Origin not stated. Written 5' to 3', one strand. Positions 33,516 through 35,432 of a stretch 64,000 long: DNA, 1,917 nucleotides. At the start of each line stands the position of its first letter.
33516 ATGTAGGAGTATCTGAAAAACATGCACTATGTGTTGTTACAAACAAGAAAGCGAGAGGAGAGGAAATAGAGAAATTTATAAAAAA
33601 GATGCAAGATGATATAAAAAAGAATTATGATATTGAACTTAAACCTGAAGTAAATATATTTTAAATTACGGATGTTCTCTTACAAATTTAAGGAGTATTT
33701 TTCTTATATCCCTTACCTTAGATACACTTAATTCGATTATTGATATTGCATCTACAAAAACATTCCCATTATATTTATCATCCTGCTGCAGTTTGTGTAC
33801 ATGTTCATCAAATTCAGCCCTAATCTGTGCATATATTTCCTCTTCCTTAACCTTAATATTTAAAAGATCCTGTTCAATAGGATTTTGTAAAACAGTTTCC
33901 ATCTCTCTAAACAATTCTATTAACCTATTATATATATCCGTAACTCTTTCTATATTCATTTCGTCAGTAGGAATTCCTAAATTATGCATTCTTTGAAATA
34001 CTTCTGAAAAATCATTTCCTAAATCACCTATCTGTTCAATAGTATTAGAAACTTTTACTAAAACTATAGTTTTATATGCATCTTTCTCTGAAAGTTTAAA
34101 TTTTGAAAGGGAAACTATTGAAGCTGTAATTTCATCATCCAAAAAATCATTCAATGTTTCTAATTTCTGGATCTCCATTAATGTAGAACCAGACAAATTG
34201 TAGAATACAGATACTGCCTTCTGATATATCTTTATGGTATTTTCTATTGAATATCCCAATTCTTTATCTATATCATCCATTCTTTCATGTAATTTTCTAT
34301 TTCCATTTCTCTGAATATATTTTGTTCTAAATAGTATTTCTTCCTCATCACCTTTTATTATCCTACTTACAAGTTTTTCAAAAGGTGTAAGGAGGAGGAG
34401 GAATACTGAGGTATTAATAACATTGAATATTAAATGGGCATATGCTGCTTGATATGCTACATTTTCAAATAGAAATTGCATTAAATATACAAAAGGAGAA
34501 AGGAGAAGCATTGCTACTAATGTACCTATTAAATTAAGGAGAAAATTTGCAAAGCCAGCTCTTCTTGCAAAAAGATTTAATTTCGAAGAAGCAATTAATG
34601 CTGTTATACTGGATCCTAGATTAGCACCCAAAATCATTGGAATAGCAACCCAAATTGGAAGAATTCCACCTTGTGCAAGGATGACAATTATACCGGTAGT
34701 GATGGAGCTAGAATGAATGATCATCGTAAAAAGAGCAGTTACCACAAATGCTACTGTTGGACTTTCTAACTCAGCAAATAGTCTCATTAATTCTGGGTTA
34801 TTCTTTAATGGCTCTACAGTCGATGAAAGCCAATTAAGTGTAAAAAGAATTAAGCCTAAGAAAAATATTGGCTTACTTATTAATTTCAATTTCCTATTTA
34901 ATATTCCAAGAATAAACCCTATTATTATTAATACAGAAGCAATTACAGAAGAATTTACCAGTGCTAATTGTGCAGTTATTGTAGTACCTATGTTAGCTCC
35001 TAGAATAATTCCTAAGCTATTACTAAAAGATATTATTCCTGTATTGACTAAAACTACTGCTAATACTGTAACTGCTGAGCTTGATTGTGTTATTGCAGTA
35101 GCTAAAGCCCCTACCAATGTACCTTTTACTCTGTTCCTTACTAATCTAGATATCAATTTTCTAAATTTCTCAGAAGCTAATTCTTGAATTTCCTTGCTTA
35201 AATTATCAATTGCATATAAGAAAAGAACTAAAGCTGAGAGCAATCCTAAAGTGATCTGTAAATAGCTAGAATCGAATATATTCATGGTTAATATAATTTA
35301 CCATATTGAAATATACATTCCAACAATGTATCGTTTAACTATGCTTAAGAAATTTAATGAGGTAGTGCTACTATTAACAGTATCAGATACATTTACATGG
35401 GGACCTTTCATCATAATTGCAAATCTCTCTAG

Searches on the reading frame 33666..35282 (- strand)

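Call 48: search_protein_families(library=pfam, proteins=[window:33666-35282:-], max_evalue=0.00001)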
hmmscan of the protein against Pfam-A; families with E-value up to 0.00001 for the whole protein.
window:33666-35282:- (538 aa): 1 family
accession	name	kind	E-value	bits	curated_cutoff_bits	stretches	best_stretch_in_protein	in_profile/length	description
PF02690.20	Na_Pi_cotrans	-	2.6e-49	167.2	29.1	2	20-153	1-136/137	Na+/Pi-cotransporter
